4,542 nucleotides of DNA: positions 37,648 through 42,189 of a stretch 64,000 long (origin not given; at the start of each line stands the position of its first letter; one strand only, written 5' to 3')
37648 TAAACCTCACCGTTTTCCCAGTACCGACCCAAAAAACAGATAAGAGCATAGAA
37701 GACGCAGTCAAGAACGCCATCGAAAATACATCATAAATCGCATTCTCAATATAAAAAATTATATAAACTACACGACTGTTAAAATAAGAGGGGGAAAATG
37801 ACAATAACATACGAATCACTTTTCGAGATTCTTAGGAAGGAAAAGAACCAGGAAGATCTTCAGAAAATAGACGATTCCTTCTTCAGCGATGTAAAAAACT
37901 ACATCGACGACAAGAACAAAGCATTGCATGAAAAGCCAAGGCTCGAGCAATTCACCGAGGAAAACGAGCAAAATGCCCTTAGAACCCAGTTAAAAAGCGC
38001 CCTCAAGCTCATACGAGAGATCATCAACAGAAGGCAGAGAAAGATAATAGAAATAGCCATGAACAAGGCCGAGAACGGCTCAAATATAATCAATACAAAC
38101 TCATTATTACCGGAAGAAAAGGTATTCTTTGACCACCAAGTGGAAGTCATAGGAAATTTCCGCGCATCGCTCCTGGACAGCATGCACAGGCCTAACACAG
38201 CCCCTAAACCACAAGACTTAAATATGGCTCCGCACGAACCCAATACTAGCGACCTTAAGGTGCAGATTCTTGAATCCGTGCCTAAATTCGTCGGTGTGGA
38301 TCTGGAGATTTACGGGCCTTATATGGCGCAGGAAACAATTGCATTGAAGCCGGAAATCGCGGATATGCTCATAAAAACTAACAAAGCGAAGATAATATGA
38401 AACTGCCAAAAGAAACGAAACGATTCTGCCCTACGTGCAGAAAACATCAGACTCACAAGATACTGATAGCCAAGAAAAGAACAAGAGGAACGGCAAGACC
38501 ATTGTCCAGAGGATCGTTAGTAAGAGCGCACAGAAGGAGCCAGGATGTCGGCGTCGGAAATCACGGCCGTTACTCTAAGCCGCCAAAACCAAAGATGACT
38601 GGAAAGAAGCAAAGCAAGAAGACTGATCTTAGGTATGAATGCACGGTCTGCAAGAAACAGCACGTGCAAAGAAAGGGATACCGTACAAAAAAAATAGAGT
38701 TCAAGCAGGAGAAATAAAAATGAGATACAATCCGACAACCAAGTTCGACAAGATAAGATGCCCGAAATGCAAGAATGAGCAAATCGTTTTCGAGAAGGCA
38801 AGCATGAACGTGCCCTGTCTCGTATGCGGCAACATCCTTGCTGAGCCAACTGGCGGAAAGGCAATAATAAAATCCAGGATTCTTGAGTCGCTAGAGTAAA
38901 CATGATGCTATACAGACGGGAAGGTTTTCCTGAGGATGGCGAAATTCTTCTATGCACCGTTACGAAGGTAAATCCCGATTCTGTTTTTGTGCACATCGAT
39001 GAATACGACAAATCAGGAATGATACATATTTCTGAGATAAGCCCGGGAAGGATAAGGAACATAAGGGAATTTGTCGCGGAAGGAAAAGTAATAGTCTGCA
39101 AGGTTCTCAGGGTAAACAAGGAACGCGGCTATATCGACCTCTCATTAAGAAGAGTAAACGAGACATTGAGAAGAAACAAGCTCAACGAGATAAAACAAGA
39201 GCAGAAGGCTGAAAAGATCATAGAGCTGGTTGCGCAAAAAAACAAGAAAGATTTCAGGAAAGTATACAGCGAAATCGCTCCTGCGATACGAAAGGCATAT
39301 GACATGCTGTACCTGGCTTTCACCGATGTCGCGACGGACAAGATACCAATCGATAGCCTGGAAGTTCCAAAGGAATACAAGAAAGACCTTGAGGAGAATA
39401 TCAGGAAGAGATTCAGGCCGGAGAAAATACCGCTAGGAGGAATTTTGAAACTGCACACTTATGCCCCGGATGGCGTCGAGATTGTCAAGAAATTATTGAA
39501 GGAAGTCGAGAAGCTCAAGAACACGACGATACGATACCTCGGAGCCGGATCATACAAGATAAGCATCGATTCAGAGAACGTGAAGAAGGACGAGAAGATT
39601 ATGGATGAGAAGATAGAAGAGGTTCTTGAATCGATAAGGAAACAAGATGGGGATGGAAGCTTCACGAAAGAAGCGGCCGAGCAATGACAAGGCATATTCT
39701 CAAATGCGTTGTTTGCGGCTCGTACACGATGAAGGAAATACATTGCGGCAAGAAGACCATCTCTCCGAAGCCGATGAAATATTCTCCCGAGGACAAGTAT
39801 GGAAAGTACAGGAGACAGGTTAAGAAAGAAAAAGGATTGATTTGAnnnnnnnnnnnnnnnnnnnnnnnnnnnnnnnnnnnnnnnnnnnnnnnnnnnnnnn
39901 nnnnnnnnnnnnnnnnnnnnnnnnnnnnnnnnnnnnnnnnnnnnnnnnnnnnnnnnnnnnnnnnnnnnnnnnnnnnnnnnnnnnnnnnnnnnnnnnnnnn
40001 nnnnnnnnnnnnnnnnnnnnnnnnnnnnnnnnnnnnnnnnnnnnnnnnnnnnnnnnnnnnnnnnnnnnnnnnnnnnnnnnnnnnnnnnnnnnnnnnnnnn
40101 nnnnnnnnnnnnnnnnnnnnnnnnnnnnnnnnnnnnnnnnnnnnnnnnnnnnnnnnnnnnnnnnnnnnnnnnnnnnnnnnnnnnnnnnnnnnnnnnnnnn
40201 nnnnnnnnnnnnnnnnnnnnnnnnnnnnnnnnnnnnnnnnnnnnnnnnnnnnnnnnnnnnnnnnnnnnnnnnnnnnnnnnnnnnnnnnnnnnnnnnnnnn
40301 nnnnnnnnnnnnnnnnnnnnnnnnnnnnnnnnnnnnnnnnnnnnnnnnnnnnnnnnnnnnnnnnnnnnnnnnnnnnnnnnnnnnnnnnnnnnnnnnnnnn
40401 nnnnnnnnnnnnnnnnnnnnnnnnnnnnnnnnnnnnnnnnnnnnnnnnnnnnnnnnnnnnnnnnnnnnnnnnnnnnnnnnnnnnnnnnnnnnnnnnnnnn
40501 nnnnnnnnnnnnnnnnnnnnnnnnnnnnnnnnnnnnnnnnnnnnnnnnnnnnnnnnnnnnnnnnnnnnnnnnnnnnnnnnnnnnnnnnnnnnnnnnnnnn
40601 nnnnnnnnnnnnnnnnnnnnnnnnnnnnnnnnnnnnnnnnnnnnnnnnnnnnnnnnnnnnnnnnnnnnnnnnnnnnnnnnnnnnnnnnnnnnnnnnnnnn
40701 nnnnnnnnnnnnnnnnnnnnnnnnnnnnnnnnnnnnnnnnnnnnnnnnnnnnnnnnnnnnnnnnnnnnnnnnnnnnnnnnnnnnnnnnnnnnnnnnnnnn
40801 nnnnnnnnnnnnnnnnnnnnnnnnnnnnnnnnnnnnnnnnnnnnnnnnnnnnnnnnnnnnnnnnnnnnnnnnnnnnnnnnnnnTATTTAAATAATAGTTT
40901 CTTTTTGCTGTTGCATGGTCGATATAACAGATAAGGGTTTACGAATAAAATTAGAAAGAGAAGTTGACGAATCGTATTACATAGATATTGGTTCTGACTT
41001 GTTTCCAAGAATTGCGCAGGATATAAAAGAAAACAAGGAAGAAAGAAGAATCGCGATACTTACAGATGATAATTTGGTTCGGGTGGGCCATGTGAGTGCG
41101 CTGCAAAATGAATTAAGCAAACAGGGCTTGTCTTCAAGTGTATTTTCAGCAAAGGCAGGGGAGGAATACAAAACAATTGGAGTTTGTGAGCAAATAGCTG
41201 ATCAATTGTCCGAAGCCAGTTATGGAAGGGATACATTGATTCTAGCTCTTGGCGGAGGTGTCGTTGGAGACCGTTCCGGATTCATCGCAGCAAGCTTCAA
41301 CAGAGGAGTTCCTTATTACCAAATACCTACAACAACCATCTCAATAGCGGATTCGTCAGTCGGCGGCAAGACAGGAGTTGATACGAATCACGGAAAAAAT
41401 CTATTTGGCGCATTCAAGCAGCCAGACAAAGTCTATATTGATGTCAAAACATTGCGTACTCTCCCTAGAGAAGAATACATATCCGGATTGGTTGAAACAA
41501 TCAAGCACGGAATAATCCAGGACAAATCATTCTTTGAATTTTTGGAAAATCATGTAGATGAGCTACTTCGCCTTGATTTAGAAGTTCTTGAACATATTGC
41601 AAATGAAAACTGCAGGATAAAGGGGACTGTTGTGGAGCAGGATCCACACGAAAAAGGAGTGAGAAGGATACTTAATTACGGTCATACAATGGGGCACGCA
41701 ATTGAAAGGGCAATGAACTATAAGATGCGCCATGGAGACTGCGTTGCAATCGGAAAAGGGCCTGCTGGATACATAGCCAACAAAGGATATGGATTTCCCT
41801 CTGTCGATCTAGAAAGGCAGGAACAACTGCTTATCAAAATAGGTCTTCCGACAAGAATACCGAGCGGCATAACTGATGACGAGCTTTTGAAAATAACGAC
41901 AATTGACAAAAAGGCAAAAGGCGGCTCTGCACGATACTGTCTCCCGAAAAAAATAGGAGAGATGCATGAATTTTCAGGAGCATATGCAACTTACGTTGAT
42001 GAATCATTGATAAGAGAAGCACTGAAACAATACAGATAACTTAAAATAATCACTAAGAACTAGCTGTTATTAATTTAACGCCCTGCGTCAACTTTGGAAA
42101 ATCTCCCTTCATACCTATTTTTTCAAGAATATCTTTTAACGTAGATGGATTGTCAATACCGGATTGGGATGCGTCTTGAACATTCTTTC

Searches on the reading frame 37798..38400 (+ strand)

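Call 13: search_protein_families(library=pfam, proteins=[window:37798-38400:+], max_evalue=0.001)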
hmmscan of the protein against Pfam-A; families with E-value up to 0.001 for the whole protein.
window:37798-38400:+ (200 aa): 1 family
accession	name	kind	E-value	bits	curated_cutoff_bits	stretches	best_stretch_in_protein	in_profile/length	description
PF22090.1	Gins51_C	-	1.9e-10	40.8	27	1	154-198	2-46/48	Gins51, C-terminal domain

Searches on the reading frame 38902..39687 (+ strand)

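Call 13: search_protein_families(library=pfam, proteins=[window:38902-39687:+], max_evalue=0.001)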
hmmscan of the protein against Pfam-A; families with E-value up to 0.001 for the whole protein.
window:38902-39687:+ (261 aa): 3 families
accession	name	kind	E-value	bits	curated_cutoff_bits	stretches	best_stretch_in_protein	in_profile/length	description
PF07541.17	EIF_2_alpha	-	2.8e-18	66.4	22.8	1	122-225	2-112/114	Eukaryotic translation initiation factor 2 alpha subunit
PF00575.29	S1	-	6.2e-13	49.4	22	1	10-83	2-74/74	S1 RNA binding domain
PF23459.1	S1_RRP5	-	0.00048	21.1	27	0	12-82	3-72/72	RRP5 S1 domain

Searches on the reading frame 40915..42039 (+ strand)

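Call 13: search_protein_families(library=pfam, proteins=[window:40915-42039:+], max_evalue=0.001)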
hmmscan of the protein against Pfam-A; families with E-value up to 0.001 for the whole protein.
window:40915-42039:+ (374 aa): 4 families
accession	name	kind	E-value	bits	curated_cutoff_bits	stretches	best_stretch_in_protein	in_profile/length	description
PF01761.26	DHQ_synthase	-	2e-40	137.5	24.2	1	78-189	3-114/115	3-dehydroquinate synthase N-terminal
PF24621.2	DHQS_C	-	1.6e-39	135.6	27.6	1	191-334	1-144/144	3-dehydroquinate synthase C-terminal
PF00465.25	Fe-ADH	-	2.7e-07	30.8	31.3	1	26-141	7-131/168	Iron-containing alcohol dehydrogenase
PF13685.12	Fe-ADH_2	-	1.2e-06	29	28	1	28-141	5-108/149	Iron-containing alcohol dehydrogenase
